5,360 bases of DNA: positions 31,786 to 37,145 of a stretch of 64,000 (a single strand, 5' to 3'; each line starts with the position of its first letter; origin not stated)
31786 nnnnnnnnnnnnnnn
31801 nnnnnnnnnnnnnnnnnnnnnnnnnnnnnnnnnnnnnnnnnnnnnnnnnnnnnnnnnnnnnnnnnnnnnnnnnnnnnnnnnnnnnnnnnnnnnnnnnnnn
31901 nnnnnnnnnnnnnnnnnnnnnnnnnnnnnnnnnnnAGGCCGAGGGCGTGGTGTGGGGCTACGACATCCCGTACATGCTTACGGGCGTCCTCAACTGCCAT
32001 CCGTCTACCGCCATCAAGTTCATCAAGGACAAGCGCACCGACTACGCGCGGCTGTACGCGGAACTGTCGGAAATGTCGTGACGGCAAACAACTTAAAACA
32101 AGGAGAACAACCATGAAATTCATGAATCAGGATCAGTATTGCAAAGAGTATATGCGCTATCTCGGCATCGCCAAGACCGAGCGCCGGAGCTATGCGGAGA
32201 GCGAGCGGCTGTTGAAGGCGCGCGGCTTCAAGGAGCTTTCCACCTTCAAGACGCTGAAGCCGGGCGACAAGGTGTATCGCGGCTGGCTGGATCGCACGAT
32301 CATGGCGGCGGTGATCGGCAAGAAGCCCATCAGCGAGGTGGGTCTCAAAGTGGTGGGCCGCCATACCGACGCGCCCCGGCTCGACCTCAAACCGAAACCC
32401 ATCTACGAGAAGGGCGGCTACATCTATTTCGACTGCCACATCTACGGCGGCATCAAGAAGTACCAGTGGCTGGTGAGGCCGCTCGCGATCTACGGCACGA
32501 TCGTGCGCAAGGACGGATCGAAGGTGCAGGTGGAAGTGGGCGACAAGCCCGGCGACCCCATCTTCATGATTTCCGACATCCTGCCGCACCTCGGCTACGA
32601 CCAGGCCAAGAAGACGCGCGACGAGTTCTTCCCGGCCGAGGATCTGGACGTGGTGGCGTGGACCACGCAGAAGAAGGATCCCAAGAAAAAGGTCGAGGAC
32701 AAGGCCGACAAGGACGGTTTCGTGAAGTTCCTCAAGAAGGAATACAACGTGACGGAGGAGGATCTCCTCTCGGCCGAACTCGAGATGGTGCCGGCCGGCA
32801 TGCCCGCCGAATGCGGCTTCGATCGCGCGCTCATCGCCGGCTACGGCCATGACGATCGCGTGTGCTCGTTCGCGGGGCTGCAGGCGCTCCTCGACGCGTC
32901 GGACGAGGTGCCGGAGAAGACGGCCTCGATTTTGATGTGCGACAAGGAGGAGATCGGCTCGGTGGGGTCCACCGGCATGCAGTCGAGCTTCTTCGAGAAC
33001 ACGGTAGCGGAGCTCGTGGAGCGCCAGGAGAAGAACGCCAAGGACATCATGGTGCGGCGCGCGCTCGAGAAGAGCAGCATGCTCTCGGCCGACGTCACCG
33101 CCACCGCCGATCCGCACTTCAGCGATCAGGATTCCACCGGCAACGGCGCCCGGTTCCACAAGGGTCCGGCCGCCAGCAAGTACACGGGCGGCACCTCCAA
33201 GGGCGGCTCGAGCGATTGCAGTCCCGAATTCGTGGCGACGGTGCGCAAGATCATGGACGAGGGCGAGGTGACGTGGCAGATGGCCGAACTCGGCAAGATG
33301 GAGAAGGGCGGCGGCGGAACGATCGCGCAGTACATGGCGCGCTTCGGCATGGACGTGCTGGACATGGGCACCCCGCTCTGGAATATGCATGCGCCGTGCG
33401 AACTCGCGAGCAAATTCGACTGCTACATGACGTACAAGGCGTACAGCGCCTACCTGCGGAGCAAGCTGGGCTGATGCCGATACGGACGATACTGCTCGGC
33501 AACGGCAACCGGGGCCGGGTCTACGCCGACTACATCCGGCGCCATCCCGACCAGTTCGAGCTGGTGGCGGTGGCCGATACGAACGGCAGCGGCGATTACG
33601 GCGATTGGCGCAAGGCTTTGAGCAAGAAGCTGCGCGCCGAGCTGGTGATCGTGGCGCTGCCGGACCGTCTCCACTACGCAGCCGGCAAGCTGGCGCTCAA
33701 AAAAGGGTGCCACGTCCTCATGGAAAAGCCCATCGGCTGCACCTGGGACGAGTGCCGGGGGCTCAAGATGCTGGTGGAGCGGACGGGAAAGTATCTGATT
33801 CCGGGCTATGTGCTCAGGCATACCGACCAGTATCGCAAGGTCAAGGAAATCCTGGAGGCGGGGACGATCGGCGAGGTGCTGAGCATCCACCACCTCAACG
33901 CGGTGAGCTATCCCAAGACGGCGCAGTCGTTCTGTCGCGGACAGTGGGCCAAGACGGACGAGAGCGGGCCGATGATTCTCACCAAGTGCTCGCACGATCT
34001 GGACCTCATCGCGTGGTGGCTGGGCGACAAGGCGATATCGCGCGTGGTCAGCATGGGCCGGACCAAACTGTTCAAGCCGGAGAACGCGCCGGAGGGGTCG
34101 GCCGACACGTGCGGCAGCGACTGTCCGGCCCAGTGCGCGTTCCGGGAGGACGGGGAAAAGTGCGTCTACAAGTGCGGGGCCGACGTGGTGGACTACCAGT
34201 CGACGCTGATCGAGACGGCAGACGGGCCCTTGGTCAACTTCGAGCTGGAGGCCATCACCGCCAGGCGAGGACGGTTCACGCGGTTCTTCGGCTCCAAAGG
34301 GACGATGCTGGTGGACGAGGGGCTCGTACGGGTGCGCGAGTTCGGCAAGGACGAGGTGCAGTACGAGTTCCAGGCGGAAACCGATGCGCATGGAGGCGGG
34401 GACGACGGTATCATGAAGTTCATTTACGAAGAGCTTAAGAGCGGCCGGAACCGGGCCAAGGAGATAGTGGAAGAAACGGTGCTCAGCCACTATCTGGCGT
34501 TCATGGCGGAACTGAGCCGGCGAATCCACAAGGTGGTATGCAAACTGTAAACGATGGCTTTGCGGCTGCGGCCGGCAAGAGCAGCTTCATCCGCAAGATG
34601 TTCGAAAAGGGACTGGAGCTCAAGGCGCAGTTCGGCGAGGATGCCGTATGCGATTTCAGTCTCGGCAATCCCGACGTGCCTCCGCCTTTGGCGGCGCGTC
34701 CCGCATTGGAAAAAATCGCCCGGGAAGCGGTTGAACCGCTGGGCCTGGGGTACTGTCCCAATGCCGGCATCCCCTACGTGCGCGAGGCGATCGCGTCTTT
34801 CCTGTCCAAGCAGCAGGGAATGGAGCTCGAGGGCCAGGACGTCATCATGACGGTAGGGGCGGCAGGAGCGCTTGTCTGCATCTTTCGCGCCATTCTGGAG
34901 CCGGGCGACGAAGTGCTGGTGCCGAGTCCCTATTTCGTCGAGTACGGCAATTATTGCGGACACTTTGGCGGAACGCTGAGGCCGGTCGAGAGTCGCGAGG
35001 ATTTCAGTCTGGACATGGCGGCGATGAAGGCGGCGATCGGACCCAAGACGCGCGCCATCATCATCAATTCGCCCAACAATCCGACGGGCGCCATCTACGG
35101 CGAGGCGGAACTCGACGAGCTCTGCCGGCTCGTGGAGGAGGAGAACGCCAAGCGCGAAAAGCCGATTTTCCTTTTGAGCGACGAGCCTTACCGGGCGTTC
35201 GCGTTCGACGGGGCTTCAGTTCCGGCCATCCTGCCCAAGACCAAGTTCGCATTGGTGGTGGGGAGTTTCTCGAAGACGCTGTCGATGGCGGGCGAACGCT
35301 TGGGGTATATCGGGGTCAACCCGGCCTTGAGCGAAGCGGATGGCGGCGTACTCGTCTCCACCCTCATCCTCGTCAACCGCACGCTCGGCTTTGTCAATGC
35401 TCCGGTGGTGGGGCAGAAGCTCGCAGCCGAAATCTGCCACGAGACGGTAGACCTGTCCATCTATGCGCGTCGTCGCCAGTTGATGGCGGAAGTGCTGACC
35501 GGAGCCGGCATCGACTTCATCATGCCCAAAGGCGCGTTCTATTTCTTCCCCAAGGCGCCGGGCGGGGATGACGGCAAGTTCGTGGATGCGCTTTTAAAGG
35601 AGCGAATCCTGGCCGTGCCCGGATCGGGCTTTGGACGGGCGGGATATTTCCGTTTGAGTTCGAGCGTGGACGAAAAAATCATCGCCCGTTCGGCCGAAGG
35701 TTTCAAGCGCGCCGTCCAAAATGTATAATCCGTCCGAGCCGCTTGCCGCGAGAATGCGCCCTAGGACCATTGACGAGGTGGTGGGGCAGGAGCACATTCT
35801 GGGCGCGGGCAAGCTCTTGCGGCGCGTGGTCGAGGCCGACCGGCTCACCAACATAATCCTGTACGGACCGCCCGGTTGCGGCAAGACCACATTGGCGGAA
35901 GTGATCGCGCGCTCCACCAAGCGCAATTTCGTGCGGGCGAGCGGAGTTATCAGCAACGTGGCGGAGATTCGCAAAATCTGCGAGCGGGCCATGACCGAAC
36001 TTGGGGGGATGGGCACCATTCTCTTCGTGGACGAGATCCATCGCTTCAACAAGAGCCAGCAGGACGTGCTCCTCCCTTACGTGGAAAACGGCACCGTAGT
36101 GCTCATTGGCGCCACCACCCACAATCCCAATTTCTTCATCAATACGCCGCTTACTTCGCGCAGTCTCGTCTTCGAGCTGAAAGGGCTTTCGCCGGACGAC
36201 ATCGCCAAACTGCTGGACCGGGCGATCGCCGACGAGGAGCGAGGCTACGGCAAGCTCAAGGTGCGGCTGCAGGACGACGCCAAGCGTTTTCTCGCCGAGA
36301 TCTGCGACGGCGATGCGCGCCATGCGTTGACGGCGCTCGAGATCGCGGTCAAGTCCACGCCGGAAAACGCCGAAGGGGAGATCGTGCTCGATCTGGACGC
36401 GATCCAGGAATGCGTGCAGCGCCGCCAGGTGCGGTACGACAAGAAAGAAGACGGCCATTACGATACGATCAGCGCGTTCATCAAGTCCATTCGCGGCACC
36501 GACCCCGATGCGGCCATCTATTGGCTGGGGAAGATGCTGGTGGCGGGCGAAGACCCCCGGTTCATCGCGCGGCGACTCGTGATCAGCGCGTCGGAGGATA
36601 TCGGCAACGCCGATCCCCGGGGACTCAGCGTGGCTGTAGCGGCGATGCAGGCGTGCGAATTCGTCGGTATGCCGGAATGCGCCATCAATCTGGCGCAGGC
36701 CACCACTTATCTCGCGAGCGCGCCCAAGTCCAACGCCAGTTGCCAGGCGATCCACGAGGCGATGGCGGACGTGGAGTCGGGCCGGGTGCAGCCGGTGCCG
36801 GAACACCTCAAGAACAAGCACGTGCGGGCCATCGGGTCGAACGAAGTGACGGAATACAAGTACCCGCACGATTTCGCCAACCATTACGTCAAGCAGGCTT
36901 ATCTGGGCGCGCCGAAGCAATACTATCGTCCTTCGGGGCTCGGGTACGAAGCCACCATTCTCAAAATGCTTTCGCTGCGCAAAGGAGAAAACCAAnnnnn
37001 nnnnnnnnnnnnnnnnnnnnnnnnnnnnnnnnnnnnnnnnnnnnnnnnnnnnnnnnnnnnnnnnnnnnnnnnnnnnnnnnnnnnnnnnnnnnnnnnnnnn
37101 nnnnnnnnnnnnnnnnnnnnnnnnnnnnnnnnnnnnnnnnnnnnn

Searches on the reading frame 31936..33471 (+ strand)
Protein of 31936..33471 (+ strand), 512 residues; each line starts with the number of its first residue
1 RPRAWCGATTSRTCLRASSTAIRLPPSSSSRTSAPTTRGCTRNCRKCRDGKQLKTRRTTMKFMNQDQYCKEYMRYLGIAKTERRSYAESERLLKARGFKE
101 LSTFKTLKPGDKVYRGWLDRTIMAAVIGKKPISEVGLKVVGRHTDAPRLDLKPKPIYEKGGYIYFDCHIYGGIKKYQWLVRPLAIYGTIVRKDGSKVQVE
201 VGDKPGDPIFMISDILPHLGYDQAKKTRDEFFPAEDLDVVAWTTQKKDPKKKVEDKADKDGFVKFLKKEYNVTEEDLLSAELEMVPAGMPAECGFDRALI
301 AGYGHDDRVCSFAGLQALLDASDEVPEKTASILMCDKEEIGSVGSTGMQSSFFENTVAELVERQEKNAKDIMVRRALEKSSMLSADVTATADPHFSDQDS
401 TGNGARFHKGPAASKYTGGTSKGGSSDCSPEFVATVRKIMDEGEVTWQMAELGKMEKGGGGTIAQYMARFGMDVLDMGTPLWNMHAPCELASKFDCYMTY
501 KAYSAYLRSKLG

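Call 44: search_protein_families(library=pfam, proteins=[window:31936-33471:+], max_evalue=0.0001)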
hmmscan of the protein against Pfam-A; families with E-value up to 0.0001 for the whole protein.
window:31936-33471:+ (512 aa): 1 family
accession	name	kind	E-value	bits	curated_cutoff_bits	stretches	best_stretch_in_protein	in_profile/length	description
PF02127.20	Peptidase_M18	-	7.1e-81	272.7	24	1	79-506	5-431/432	Aminopeptidase I zinc metalloprotease (M18)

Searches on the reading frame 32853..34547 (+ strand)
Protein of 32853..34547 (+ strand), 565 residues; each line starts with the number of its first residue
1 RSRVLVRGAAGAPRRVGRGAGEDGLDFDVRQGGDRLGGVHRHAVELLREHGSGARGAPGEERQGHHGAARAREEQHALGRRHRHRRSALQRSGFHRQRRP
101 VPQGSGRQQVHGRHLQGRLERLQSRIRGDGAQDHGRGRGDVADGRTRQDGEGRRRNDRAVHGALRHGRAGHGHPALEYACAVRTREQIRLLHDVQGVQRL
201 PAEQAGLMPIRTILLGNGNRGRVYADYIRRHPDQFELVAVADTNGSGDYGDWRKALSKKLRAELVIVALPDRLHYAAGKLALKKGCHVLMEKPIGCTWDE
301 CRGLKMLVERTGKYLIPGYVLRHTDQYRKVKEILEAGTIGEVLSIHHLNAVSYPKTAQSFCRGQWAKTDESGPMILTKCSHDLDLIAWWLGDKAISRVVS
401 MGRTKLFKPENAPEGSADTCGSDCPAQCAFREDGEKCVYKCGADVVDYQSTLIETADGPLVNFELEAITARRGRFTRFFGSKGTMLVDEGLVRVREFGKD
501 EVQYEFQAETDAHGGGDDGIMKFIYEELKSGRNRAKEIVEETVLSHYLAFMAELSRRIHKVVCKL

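Call 44: search_protein_families(library=pfam, proteins=[window:32853-34547:+], max_evalue=0.0001)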
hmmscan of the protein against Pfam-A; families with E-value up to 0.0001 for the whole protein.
window:32853-34547:+ (565 aa): 3 families
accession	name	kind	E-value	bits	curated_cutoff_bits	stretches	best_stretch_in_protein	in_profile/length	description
PF01408.29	GFO_IDH_MocA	-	2.4e-14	54.5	24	1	211-319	2-120/120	Oxidoreductase family, NAD-binding Rossmann fold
PF22725.1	GFO_IDH_MocA_C3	-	1.5e-12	48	27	1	327-485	1-123/124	GFO/IDH/MocA C-terminal domain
PF02894.22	GFO_IDH_MocA_C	-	1e-10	42.2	22.9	1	331-488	1-130/218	Oxidoreductase family, C-terminal alpha/beta domain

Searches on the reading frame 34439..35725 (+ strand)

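Call 25: search_protein_families(library=pfam, proteins=[window:34439-35725:+], max_evalue=0.001)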
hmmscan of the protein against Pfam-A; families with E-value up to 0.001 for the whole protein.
window:34439-35725:+ (429 aa): 3 families
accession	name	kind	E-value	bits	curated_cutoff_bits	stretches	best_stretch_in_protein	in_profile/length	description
PF00155.27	Aminotran_1_2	-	6.7e-52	177.3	19.7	1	71-417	4-356/361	Aminotransferase class I and II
PF01041.23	DegT_DnrJ_EryC1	-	0.00024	20.9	19.8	1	137-209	44-118/360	DegT/DnrJ/EryC1/StrS aminotransferase family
PF01053.26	Cys_Met_Meta_PP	-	0.00084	18.4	27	0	134-220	69-154/381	Cys/Met metabolism PLP-dependent enzyme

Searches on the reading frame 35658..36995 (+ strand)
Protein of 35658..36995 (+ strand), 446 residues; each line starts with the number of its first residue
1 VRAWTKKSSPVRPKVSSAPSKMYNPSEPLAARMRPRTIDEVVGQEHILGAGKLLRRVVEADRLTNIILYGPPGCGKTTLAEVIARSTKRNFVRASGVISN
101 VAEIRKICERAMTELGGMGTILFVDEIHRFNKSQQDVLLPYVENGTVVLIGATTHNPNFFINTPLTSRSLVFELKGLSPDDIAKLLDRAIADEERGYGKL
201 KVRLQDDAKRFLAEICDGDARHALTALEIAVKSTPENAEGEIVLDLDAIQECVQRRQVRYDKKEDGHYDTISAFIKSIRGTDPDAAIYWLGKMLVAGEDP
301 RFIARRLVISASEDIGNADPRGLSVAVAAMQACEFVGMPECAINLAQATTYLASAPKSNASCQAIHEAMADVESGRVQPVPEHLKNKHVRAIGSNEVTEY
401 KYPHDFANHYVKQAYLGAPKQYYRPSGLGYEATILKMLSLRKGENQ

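Call 25: search_protein_families(library=pfam, proteins=[window:35658-36995:+], max_evalue=0.001)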
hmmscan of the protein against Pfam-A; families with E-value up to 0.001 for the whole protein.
window:35658-36995:+ (446 aa): 19 families
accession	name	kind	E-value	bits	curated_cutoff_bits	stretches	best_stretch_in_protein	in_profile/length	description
PF12002.13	MgsA_C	-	1.9e-61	207.3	27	1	280-438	1-163/167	MgsA AAA+ ATPase C terminal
PF16193.11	AAA_assoc_2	-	9.3e-30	103.2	34.3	1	199-279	2-81/81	AAA C-terminal domain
PF00004.35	AAA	-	1.2e-16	61.8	21.2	1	66-157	1-111/131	ATPase family associated with various cellular activities (AAA)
PF05496.18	RuvB_N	-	2.3e-16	60.4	27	1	33-150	1-117/159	Holliday junction DNA helicase RuvB P-loop domain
PF07728.20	AAA_5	-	5.9e-09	36.5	22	1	65-149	1-97/139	AAA domain (dynein-related subfamily)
PF13173.12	AAA_14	-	4.1e-07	30.5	27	1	66-178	5-124/129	AAA domain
PF00158.32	Sigma54_activat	-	2.3e-06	27.9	20.2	0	119-155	94-130/168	Sigma-54 interaction domain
PF13191.12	AAA_16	-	4.6e-06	27.7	32.6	1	54-92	15-56/167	AAA ATPase domain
PF01078.27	Mg_chelatase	-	9.5e-06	25.6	20.3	0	64-83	23-42/207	Magnesium chelatase, subunit ChlI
PF14532.12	Sigma54_activ_2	-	4e-05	24.3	25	1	62-175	20-129/138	Sigma-54 interaction domain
PF00931.28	NB-ARC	-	0.00019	21.2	23.5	1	52-116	7-75/248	NB-ARC domain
PF20720.3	nSTAND3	-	0.0002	21.5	27.2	1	65-111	19-64/155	Novel STAND NTPase 3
PF13238.12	AAA_18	-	0.00023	22.1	29.4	1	66-109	1-39/128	AAA domain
PF13207.12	AAA_17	-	0.0004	21.1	27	0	69-107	1-39/136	AAA domain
PF06068.19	TIP49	-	0.00077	19.2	23.8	0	39-96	24-85/347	TIP49 P-loop domain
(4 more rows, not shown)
